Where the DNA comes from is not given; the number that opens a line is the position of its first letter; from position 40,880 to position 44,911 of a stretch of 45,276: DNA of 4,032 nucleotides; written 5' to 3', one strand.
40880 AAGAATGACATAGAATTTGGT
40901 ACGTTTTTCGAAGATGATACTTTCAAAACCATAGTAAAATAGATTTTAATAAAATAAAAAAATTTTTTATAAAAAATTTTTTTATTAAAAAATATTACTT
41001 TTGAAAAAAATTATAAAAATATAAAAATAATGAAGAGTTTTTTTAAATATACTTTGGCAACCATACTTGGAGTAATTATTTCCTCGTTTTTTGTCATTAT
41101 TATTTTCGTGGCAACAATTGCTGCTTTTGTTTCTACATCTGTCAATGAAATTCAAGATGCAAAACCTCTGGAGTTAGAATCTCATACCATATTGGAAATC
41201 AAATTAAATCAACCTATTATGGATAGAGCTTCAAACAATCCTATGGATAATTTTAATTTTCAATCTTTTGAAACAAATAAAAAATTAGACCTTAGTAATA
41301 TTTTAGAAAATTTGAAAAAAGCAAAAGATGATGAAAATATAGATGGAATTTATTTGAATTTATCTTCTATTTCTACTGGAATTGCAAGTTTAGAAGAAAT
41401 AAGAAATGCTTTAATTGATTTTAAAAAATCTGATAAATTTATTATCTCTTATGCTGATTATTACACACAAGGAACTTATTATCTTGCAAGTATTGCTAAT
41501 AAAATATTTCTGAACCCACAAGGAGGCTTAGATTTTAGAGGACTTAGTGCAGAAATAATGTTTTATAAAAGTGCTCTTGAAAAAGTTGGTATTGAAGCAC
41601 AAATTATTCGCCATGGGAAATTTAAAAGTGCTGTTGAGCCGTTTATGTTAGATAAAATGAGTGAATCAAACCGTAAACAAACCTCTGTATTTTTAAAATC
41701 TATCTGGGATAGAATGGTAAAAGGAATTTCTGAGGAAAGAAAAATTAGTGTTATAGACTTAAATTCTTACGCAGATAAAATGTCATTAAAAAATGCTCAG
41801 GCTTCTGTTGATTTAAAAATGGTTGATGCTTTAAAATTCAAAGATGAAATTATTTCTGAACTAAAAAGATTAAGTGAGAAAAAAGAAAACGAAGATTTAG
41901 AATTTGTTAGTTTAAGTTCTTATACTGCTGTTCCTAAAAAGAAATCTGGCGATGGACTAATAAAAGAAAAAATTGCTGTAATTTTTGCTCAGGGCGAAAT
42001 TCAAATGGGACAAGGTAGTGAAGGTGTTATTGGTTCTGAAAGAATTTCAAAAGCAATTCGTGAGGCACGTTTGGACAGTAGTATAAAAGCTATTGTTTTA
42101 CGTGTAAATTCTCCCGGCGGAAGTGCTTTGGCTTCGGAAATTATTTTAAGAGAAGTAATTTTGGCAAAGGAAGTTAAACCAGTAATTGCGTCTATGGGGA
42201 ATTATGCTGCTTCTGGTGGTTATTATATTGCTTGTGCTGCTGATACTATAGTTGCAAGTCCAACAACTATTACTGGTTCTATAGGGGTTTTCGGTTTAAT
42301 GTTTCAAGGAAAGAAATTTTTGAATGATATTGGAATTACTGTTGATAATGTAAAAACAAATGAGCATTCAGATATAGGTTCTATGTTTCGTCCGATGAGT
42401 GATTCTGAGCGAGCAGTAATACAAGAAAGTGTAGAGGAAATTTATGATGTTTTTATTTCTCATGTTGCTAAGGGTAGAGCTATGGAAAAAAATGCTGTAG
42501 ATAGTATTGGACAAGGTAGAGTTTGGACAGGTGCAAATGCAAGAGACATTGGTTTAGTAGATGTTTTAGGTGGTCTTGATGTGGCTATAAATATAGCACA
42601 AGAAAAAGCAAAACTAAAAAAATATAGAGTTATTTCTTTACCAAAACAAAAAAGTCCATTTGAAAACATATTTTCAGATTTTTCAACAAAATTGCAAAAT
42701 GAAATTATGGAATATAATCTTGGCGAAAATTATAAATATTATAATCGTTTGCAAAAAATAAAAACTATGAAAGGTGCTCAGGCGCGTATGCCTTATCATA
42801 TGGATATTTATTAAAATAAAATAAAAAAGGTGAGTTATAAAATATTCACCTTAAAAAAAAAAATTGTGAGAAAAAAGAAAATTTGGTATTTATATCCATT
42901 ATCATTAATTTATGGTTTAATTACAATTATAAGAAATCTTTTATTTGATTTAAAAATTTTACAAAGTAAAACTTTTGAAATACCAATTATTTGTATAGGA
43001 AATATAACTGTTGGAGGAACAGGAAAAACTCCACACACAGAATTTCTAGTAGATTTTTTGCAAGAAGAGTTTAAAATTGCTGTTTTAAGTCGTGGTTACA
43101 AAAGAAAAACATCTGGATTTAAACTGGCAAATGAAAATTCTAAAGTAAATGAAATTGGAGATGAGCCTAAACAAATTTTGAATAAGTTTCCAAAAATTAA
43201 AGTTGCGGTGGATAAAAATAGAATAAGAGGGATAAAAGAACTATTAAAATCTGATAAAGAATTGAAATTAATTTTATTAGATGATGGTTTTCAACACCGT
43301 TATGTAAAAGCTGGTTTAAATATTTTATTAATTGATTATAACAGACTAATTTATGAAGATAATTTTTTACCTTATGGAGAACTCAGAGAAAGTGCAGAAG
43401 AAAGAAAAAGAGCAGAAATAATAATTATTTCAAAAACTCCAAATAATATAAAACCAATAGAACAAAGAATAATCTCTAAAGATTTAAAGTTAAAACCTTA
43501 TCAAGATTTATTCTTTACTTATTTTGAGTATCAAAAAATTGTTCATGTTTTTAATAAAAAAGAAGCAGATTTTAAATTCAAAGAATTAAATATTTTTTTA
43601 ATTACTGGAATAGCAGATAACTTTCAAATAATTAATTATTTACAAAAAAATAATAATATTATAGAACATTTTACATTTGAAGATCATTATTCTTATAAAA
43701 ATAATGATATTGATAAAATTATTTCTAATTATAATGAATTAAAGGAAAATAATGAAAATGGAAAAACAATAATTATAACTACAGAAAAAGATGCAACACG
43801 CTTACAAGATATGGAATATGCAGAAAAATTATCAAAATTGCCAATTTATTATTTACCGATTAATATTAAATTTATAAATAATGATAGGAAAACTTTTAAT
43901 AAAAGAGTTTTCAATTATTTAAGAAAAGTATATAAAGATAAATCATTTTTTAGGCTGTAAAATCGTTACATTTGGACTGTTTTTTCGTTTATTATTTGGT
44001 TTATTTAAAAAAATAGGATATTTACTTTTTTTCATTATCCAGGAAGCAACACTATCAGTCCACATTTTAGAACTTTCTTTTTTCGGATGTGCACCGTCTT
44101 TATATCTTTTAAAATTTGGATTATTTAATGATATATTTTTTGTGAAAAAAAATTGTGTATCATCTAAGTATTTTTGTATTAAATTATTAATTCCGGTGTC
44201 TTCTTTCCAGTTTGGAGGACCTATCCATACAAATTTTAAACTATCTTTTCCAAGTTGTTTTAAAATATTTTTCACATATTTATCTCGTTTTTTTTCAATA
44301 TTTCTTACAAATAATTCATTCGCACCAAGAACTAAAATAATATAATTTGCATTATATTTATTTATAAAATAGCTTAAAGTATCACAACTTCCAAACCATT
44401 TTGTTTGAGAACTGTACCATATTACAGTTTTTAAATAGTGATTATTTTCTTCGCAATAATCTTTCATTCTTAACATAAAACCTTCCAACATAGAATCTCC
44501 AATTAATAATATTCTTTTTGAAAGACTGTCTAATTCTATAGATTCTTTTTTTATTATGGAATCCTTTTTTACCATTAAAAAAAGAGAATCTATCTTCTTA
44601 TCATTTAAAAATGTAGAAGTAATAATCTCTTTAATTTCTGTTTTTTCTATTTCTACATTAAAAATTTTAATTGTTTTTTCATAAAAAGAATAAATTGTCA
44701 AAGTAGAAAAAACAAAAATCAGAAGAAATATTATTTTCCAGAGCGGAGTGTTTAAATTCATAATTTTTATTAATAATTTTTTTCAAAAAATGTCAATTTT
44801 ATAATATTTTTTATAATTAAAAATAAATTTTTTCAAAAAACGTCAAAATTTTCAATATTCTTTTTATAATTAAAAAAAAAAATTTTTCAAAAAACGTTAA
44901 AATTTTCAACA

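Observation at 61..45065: Pervasive ~51-56 bp A/T-palindromic repeat family occupies about half of all intergenic DNA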

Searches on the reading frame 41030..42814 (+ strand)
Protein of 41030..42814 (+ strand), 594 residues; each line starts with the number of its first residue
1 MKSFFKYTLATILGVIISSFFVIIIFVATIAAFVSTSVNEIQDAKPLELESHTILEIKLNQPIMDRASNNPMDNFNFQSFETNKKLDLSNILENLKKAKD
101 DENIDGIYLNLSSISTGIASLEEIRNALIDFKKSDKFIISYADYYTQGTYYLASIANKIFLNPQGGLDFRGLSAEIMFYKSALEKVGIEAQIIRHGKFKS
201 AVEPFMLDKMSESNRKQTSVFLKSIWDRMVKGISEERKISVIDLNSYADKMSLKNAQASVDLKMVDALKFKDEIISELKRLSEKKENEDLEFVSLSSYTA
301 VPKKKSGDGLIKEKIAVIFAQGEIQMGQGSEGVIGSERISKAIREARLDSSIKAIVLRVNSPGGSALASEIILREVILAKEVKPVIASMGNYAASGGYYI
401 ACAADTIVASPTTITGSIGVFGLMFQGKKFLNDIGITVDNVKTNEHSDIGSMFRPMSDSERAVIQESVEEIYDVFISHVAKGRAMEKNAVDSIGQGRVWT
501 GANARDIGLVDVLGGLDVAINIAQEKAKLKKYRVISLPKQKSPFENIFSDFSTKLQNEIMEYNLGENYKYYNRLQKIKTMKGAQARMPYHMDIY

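Call 7: search_protein_families(library=pfam, proteins=[window:41030-42814:+])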
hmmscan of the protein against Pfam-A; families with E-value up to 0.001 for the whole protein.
window:41030-42814:+ (594 aa): 3 families
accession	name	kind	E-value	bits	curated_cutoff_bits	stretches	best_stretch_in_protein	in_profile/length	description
PF01343.23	Peptidase_S49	-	1.8e-80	268.8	24.9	2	380-530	4-154/154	Peptidase family S49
PF01972.22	SDH_protease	-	7.4e-10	38.7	31.3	1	336-527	78-253/286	ClpP-like SDH-type serine proteinase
PF25145.1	NfeD1b_N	-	8.1e-07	29.2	40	1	339-420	19-97/189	NfeD1b, N-terminal domain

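Call 68: search_protein_families(library=pfam, proteins=[L177:8279-8896:-, L174:9736-10587:-], max_evalue=1)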
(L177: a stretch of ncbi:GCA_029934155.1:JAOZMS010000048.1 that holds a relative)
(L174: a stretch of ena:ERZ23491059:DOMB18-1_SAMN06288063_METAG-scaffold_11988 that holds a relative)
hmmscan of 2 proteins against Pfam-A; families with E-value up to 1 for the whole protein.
L177:8279-8896:- (205 aa): 2 families
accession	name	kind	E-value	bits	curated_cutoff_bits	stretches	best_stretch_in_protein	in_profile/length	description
PF06295.17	ZapG-like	-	0.064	13.7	33.5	1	23-82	27-86/123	Z-ring associated protein G-like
PF07788.17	PDDEXK_10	-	0.12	12.8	21.2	1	111-148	3-39/74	PD-(D/E)XK nuclease superfamily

L174:9736-10587:- (283 aa): 3 families
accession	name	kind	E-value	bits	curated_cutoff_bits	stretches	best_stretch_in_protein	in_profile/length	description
PF01385.25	OrfB_IS605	-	5.9e-22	78.6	30.5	1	52-166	2-117/120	Probable transposase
PF07282.18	Cas12f1-like_TNB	-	2.8e-11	43.8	26.3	1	187-258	1-60/60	Cas12f1-like, TNB domain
PF24450.1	DUF7566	-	0.011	15.8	27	1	60-184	6-112/336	Family of unknown function (DUF7566)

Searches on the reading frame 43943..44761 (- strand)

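Call 18: search_protein_families(library=pfam, proteins=[window:43943-44761:-], max_evalue=0.01)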
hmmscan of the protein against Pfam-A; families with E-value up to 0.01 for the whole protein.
window:43943-44761:- (272 aa): 1 family
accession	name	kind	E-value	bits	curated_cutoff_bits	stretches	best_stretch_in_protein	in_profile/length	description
PF04311.20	DUF459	-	0.00056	19.8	27.2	0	83-188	1-122/197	Protein of unknown function (DUF459)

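Call 68: search_protein_families(library=pfam, proteins=[L177:8279-8896:-, L174:9736-10587:-], max_evalue=1)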
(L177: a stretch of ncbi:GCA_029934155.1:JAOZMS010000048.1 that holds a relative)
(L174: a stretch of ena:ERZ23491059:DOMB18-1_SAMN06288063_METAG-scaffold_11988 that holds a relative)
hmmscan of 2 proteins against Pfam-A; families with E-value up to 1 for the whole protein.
L177:8279-8896:- (205 aa): 2 families
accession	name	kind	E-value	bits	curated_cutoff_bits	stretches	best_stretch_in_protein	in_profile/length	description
PF06295.17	ZapG-like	-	0.064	13.7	33.5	1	23-82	27-86/123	Z-ring associated protein G-like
PF07788.17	PDDEXK_10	-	0.12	12.8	21.2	1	111-148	3-39/74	PD-(D/E)XK nuclease superfamily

L174:9736-10587:- (283 aa): 3 families
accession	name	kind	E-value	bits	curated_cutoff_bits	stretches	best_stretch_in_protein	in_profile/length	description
PF01385.25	OrfB_IS605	-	5.9e-22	78.6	30.5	1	52-166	2-117/120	Probable transposase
PF07282.18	Cas12f1-like_TNB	-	2.8e-11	43.8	26.3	1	187-258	1-60/60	Cas12f1-like, TNB domain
PF24450.1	DUF7566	-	0.011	15.8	27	1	60-184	6-112/336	Family of unknown function (DUF7566)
